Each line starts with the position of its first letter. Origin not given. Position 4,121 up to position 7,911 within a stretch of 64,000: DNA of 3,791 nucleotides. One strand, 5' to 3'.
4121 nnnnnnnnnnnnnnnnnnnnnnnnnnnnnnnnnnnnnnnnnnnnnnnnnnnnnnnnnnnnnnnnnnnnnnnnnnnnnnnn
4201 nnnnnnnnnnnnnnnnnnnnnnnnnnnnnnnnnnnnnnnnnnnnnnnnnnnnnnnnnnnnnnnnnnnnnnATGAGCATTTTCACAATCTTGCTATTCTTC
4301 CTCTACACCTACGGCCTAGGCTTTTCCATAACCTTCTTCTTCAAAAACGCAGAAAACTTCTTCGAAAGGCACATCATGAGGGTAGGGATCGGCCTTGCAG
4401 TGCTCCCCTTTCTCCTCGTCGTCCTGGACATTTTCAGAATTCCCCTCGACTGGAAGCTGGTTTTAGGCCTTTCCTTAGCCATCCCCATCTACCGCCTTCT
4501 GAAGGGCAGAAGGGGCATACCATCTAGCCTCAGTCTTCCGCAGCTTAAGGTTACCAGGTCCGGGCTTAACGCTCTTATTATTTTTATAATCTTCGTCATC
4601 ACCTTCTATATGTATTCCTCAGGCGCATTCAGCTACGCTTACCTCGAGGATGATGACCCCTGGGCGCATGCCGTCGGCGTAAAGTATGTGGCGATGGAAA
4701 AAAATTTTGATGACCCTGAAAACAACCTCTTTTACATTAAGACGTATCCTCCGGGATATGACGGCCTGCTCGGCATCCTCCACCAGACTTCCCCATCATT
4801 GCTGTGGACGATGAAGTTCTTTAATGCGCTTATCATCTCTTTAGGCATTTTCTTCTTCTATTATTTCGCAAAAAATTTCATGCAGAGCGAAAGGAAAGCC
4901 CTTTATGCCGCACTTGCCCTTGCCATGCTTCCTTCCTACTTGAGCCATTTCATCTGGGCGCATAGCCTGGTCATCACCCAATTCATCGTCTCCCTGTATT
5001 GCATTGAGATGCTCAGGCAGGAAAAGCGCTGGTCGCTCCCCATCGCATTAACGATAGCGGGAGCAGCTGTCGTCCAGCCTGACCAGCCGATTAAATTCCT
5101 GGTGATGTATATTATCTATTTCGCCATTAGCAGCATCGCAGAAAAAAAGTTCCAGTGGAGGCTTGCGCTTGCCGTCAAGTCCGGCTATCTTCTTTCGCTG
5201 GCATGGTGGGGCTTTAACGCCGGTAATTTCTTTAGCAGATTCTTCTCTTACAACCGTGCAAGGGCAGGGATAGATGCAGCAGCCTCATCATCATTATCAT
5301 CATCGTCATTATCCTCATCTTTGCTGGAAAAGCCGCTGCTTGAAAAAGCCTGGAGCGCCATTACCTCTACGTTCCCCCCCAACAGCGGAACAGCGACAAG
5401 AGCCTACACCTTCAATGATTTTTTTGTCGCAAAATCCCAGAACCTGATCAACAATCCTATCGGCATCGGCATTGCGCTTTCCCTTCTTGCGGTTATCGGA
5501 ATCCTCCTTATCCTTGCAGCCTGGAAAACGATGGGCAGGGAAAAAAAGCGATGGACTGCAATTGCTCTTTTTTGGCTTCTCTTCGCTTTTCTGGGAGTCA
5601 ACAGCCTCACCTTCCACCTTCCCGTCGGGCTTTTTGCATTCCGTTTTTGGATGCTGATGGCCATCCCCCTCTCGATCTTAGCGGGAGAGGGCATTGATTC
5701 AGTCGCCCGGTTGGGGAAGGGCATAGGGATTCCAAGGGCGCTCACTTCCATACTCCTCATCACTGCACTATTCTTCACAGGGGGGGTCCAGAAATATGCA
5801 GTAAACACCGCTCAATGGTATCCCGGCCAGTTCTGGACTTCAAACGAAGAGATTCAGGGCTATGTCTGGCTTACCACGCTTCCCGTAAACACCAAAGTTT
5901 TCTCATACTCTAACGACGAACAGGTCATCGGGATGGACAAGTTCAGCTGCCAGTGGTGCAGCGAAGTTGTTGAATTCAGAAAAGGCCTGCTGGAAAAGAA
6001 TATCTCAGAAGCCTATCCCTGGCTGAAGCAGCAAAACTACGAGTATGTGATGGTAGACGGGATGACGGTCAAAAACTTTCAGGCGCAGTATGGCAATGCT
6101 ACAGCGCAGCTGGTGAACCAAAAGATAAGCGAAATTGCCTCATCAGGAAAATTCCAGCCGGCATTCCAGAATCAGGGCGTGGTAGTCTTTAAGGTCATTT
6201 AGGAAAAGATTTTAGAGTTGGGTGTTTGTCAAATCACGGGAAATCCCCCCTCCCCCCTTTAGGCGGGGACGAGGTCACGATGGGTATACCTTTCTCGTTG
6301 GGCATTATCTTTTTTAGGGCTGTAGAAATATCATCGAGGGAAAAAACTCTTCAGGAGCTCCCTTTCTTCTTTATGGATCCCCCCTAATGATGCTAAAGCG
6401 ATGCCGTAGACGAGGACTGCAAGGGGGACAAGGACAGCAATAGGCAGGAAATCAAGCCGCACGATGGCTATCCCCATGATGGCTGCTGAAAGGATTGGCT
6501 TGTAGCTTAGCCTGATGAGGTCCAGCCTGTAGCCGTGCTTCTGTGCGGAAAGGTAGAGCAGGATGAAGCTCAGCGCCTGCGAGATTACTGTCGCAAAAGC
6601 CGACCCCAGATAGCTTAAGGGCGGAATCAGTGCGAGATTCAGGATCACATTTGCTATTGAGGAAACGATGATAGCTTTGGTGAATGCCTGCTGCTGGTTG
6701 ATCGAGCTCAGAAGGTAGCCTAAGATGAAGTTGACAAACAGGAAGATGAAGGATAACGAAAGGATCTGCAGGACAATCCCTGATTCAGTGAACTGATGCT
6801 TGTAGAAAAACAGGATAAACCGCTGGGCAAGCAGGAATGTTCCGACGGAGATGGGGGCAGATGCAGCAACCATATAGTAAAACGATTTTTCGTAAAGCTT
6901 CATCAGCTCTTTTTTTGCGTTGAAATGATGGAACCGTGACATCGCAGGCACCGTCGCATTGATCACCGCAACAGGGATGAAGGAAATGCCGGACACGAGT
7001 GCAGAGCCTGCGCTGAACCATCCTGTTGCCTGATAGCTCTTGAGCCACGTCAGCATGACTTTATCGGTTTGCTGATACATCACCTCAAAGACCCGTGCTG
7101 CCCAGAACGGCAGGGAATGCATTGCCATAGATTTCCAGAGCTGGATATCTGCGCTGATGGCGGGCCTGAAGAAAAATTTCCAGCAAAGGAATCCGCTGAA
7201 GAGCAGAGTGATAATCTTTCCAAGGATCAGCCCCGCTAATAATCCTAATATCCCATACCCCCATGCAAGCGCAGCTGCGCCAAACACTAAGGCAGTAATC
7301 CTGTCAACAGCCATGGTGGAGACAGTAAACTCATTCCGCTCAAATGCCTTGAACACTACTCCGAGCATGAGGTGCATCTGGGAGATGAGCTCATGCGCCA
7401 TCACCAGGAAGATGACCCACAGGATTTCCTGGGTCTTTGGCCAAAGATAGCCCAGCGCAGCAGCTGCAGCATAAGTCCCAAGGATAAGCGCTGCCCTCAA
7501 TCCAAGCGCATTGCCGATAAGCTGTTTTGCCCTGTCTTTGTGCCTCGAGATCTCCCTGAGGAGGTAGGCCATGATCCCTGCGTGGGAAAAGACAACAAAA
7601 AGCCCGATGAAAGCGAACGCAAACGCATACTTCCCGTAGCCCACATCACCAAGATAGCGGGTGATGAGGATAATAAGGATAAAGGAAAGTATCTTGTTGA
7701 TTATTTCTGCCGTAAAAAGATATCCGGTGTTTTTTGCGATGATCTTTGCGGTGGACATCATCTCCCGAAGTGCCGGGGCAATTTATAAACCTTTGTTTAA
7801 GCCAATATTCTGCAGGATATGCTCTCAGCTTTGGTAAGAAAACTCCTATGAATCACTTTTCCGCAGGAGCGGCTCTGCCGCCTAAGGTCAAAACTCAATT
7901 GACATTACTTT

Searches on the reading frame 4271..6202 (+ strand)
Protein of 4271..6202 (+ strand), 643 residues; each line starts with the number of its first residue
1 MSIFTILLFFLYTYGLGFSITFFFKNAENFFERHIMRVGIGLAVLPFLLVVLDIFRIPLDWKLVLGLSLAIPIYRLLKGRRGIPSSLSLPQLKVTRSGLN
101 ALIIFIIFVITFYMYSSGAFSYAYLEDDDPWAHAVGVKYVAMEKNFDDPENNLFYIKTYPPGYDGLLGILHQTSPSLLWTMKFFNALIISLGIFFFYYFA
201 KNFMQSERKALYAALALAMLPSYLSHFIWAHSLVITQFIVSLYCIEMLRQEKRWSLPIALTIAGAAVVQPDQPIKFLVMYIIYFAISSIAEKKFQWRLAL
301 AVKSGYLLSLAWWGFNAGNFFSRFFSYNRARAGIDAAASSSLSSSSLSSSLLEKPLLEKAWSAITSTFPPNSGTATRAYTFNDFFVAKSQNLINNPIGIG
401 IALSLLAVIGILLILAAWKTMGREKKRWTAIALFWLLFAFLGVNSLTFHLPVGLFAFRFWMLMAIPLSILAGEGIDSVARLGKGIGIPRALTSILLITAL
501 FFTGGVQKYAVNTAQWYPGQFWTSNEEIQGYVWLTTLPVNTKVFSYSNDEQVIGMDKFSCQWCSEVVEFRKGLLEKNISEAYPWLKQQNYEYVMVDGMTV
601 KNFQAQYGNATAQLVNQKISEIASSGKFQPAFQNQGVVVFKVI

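Call 8: search_protein_families(library=pfam, proteins=[window:4271-6202:+], max_evalue=0.001)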
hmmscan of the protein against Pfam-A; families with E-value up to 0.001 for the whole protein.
window:4271-6202:+ (643 aa): 0 families

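Call 11: search_protein_families(library=pfam, proteins=[window:4271-6202:+], max_evalue=0.01)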
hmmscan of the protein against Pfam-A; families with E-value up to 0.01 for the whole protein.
window:4271-6202:+ (643 aa): 0 families

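Call 23: search_protein_families(library=ncbifam, proteins=[window:4271-6202:+], max_evalue=0.01)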
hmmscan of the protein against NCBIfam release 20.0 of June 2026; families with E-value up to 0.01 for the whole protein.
window:4271-6202:+ (643 aa): 0 families

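Call 25: search_solved_structures(query=window:4271-6202:+, max_evalue=1)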
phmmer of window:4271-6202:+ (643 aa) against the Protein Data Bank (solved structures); distinct sequences matched with E-value up to 1: 0.

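Call 55: search_protein_families(library=pfam, proteins=[window:4271-6202:+], max_evalue=10)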
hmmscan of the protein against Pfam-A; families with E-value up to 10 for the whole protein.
window:4271-6202:+ (643 aa): 1 family
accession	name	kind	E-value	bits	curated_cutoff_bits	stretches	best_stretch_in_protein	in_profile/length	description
PF20336.3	DUF6631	-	0.2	11.8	27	1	291-327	92-128/157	Family of unknown function (DUF6631)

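Call 78: find_homologous_proteins(query=window:4271-6202:+, max_evalue=0.001)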
Query window:4271-6202:+ (643 aa): 675 proteins with E <= 0.001 among 8000 candidates; the best 120 are listed.
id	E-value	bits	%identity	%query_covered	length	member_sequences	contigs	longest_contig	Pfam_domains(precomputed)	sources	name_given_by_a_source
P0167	0.0e+0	1436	100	100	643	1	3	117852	-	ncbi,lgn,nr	ncbi:hypothetical protein HYU14_00350 [Candidatus Woesearchaeota archaeon]|nr:hypothetical protein [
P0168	5.0e-251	853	59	100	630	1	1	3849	-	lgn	-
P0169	1.6e-234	798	55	100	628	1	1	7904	-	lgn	-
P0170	2.1e-231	788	55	100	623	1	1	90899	-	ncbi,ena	-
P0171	5.5e-224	764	55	100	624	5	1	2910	-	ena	-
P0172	9.6e-221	753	53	100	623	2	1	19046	-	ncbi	-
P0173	4.0e-218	744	53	100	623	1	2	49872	-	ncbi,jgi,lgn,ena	-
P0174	4.2e-218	744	52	100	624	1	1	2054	-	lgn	-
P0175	5.3e-218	744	53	100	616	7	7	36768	-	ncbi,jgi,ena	jgi:hypothetical protein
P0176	1.4e-217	742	54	100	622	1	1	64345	-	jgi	jgi:hypothetical protein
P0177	1.9e-217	742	53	100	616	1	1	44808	-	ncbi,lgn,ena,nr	ncbi:MAG: hypothetical protein O2779_00615 [Nanoarchaeota archaeon]|nr:hypothetical protein [Nanoarc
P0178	4.2e-216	737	53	100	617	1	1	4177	-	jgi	-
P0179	2.5e-214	732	53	100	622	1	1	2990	-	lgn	-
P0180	3.7e-213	728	52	100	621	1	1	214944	PF20176.4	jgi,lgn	-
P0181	5.9e-213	727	52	100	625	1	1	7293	-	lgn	-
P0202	2.1e-187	643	46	100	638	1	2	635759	PF20176.4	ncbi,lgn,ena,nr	ncbi:MAG: hypothetical protein KAT77_01770 [Nanoarchaeota archaeon]|nr:hypothetical protein [Nanoarc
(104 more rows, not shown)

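Call 79: find_encoding_contigs(protein=P0167, flank=10000, max_places=3)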
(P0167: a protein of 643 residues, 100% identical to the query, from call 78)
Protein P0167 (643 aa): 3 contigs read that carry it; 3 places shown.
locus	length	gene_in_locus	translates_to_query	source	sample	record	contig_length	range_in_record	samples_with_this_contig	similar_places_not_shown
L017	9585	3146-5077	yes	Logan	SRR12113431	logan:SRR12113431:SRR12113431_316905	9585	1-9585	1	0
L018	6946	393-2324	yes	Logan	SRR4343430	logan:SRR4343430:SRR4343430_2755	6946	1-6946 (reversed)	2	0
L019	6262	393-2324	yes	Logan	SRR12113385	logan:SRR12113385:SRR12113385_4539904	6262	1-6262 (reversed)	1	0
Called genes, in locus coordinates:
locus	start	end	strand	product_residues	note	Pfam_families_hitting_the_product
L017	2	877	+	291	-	?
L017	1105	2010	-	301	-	PF03706:LPG_synthase_TM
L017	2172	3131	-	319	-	PF00535:Glycos_transf_2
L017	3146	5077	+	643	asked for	-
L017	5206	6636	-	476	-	PF01943:Polysacc_synt, PF13440:Polysacc_synt_3, PF03023:MurJ, PF01554:MatE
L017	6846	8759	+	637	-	PF13522:GATase_6, PF12481:DUF3700 (faint), PF13537:GATase_7, PF00733:Asn_synthase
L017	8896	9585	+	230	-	?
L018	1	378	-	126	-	?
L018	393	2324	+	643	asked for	-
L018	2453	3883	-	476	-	PF01943:Polysacc_synt, PF13440:Polysacc_synt_3, PF03023:MurJ, PF01554:MatE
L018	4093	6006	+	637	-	PF13522:GATase_6, PF12481:DUF3700 (faint), PF13537:GATase_7, PF00733:Asn_synthase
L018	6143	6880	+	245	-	PF00483:NTP_transferase, PF12804:NTP_transf_3, PF20202:DUF6564 (faint)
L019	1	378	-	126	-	?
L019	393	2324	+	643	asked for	-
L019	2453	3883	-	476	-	PF01943:Polysacc_synt, PF13440:Polysacc_synt_3, PF03023:MurJ, PF01554:MatE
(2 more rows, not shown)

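Call 95: find_encoding_contigs(protein=P0202, flank=10000, max_places=1)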
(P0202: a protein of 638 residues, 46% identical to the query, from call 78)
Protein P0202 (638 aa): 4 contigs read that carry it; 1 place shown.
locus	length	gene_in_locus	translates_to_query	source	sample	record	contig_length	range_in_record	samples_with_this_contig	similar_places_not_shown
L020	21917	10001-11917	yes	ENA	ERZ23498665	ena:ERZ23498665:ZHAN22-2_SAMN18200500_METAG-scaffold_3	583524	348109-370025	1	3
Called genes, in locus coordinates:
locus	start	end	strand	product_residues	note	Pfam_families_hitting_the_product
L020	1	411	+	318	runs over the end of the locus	PF07611:DUF1574 (weak), PF27429:LB_356 (weak)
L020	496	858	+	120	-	PF01648:ACPS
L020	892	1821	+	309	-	PF03706:LPG_synthase_TM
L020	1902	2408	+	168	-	PF13489:Methyltransf_23, PF08241:Methyltransf_11, PF08242:Methyltransf_12, PF13649:Methyltransf_25 (weak), PF13847:Methyltransf_31 (weak)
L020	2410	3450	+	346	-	PF04007:DUF354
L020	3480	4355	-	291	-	PF00535:Glycos_transf_2, PF13641:Glyco_tranf_2_3 (faint)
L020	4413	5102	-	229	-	PF00535:Glycos_transf_2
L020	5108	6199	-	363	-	PF00155:Aminotran_1_2 (weak), PF01041:DegT_DnrJ_EryC1, PF00266:Aminotran_5, PF01053:Cys_Met_Meta_PP (weak)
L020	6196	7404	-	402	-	PF01041:DegT_DnrJ_EryC1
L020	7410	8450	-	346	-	PF01370:Epimerase, PF04321:RmlD_sub_bind (weak), PF16363:GDP_Man_Dehyd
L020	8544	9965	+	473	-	PF13231:PMT_2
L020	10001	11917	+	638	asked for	PF20176:DUF6541 (weak)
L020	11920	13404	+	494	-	PF01943:Polysacc_synt, PF13440:Polysacc_synt_3, PF01554:MatE (weak)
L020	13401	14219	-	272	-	PF01066:CDP-OH_P_transf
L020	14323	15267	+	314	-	PF00155:Aminotran_1_2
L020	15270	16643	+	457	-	PF00483:NTP_transferase, PF12804:NTP_transf_3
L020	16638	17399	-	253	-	PF01261:AP_endonuc_2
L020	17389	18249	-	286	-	PF00763:THF_DHG_CYH, PF02882:THF_DHG_CYH_C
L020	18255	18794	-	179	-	PF01812:5-FTHF_cyc-lig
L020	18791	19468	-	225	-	PF02585:PIG-L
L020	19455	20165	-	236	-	PF21553:Formyl_trans_C_2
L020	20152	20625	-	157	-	PF13302:Acetyltransf_3, PF13420:Acetyltransf_4, PF00583:Acetyltransf_1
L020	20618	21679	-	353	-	PF03102:NeuB, PF08666:SAF (weak)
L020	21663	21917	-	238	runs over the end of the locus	PF02348:CTP_transf_3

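Call 96: predict_structure(alignment_id=A2)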
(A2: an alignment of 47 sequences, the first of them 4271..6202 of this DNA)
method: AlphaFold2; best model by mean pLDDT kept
length: 643 residues; sequences in the alignment: 47
mean_pLDDT: 88.2   pTM: 0.90
mean pLDDT of the five models: 88.2, 87.6, 86.6, 86.1, 85.8
residues with pLDDT >= 90: 409; 70-90: 173; 50-70: 45; < 50: 16
segments of 3 or more residues with pLDDT < 50: 335-349
pLDDT, mean of each block of 10 residues (from residue 1): 94 97 72 94 98 96 97 83 58 79 96 92 84 94 90 77 97 96 96 98 96 96 80 96 95 95 95 94 97 96 97 82 67 49 45 72 80 77 78 73 89 92 94 96 89 83 95 93 93 94 90 79 89 95 93 94 91 90 96 94 87 92 94 95 95
secondary structure, 60 per line:
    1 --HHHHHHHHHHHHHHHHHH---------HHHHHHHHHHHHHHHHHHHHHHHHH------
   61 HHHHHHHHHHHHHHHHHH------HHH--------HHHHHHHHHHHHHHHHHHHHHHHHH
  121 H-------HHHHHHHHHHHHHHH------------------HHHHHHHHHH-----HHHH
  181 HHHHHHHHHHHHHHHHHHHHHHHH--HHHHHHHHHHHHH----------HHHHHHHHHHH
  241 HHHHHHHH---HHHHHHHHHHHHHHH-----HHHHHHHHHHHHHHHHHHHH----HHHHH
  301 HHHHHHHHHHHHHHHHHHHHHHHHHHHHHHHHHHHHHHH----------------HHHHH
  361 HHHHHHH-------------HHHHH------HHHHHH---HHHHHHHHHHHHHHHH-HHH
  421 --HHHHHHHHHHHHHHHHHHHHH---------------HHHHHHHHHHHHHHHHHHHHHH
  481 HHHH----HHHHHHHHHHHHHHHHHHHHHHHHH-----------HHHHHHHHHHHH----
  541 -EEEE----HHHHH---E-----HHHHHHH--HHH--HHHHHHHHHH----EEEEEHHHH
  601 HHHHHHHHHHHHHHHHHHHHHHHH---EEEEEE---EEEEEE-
elements in order: H3-20 H30-54 H61-78 H96-121 H129-143 H162-171 H177-204 H207-219 H230-248 H252-266 H272-291 H296-339 H356-367 H381-385 H392-397 H401-416 H423-443 H459-484 H489-513 H525-536 E542-545 H550-554 H564-570 H578-587 E592-596 H597-624 E628-633 E637-642

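Call 98: fold_search(model_id=the predicted structure, library=pdb)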
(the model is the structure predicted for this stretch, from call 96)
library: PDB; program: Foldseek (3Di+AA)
matches with E <= 10: 349; with E <= 0.001: 20
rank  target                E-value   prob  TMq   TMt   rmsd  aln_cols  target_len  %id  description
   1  8b6l_I                9.1e-10  1.00  0.47  0.45  12.8       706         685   13  Subtomogram average of the human Sec61-TRAP-OSTA-translocon (released 2022-12-07)
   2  9n9j_I                1.3e-09  1.00  0.47  0.44  13.1       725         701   14  Structure of a GRP94 folding intermediate engaged with a CCDC134- and FKBP11-bound secretory translocon (released 2025-11-19)
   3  6ftg_5                2.0e-09  1.00  0.47  0.47  13.6       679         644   14  Subtomogram average of OST-containing ribosome-translocon complexes from canine rough microsomal membranes (released 2018-03-21)
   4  6s7o_A                2.5e-09  1.00  0.47  0.46  13.5       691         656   14  Cryo-EM structure of human oligosaccharyltransferase complex OST-A (released 2019-12-18)
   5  8agc_A                4.6e-09  1.00  0.48  0.45  11.7       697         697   13  Structure of yeast oligosaccharylransferase complex with lipid-linked oligosaccharide and non-acceptor peptide bound (released 2022-12-07)
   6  8age_A                1.8e-08  1.00  0.46  0.46  11.5       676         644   12  Structure of yeast oligosaccharylransferase complex with acceptor peptide bound (released 2022-12-07)
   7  8agb_A                1.9e-08  1.00  0.49  0.49  12.8       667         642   12  Structure of yeast oligosaccharylransferase complex with lipid-linked oligosaccharide bound (released 2022-12-07)
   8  7zli_A                2.1e-08  1.00  0.46  0.45  11.6       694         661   11  Cryo-EM structure of C-mannosyltransferase CeDPY19, in complex with Dol25-P-Man and bound to CMT2-Fab and anti-Fab nan (released 2023-01-11)
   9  6ezn_F                2.9e-08  1.00  0.48  0.48  11.2       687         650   11  Cryo-EM structure of the yeast oligosaccharyltransferase (OST) complex (released 2018-01-17)
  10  7zlh_A                5.1e-08  1.00  0.43  0.43  11.8       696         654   12  Cryo-EM structure of C-mannosyltransferase CeDPY19, in apo state, bound to CMT2-Fab and anti-Fab nanobody (released 2023-01-11)
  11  5ogl_A                8.1e-07  1.00  0.44  0.40  13.9       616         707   13  Structure of bacterial oligosaccharyltransferase PglB in complex with an acceptor peptide and an lipid-linked oligosac (released 2017-10-25)
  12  6c26_A                1.1e-06  1.00  0.46  0.46  13.9       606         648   13  The Cryo-EM structure of a eukaryotic oligosaccharyl transferase complex (released 2018-01-31)
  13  6gxc_A                4.9e-06  1.00  0.44  0.40  14.0       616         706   13  Bacterial oligosaccharyltransferase PglB in complex with an inhibitory peptide and a reactive lipid-linked oligosaccha (released 2018-11-14)
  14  3rce_A                7.0e-06  1.00  0.43  0.40  13.0       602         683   14  Bacterial oligosaccharyltransferase PglB (released 2011-06-15)
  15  3waj                  1.7e-05  1.00  0.42  0.35  15.1       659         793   12  Crystal structure of the Archaeoglobus fulgidus oligosaccharyltransferase (O29867_ARCFU) complex with Zn and sulfate (released 2013-10-30)
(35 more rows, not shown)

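Call 99: search_solved_structures(query=A2, max_evalue=10, show_alignments=4)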
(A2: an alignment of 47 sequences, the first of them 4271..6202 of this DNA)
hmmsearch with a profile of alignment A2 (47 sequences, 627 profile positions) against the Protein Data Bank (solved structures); distinct sequences matched with E-value up to 10: 2.
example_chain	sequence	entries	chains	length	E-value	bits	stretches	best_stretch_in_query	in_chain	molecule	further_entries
8bf9_g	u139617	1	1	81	0.18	13.4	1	25-67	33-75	Protein transport protein Sec61 subunit gamma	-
3jc2_2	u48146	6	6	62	0.56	11.7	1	25-62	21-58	Protein transport protein Sec61 subunit gamma | SEC61G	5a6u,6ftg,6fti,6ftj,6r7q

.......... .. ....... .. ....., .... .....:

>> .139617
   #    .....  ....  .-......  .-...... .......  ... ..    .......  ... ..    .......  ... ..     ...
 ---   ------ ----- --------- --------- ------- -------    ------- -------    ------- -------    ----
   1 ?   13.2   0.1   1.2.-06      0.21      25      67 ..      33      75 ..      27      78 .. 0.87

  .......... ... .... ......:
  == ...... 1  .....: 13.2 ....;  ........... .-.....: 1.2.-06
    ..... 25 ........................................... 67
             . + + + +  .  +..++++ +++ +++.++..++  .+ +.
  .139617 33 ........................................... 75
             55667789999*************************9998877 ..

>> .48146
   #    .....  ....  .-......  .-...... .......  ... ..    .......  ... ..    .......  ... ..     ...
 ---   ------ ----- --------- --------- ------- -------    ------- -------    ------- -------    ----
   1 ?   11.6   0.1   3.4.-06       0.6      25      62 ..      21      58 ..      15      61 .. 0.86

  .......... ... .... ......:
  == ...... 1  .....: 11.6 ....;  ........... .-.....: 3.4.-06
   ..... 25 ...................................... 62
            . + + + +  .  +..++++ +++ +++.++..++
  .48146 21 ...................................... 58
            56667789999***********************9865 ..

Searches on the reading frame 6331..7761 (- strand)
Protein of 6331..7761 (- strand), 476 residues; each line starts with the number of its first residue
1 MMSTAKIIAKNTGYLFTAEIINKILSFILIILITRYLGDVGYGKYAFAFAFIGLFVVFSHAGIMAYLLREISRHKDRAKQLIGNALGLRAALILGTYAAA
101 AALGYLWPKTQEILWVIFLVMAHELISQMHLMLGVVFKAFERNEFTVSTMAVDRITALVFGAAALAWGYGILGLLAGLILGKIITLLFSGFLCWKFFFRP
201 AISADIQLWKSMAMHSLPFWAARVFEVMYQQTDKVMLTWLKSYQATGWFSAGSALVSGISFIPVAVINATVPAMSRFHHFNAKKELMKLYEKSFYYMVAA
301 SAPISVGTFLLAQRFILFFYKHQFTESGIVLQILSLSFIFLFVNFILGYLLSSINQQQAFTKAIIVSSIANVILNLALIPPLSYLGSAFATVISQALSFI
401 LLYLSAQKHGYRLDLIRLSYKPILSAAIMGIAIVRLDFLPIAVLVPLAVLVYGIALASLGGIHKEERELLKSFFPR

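Call 8: search_protein_families(library=pfam, proteins=[window:6331-7761:-], max_evalue=0.001)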
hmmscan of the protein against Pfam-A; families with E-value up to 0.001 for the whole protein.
window:6331-7761:- (476 aa): 4 families
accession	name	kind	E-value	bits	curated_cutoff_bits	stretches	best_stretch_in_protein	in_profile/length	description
PF01943.22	Polysacc_synt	-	7.8e-36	124.3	28.2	1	9-278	2-274/274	Polysaccharide biosynthesis protein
PF13440.11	Polysacc_synt_3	-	2.3e-16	60.3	23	1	33-327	2-291/293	Polysaccharide biosynthesis protein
PF03023.19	MurJ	-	3.4e-10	39.6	27.4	1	115-434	106-430/451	Lipid II flippase MurJ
PF01554.23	MatE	-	1.6e-07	31.6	24.9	1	220-375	3-159/161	MatE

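Call 23: search_protein_families(library=ncbifam, proteins=[window:6331-7761:-], max_evalue=0.01)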
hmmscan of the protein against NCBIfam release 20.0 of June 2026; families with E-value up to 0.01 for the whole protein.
window:6331-7761:- (476 aa): 6 families
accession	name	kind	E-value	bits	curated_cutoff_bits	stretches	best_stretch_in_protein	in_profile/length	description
NF041871.1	Wzx_EPS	equivalog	2.9e-16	59.3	800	1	23-403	17-399/492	exopolysaccharide biosynthesis flippase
TIGR02900.1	spore_V_B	equivalog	3.4e-11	42.6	372.3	2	10-75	3-68/488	stage V sporulation protein B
TIGR00797.1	matE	subfamily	1.7e-07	30.5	147.4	1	220-413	3-200/396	MATE family efflux transporter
NF050818.1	PolSacchBiosHfsF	equivalog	2.9e-07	29.9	700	1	13-403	8-400/468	polysaccharide biosynthesis protein HfsF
TIGR01695.1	murJ_mviN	equivalog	3.3e-06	26.1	235.55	1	158-451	167-488/506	murein biosynthesis integral membrane protein MurJ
NF058658.1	Oglyco_Wzx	exception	0.00029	20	720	1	21-381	23-378/478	O-glycosylation flippase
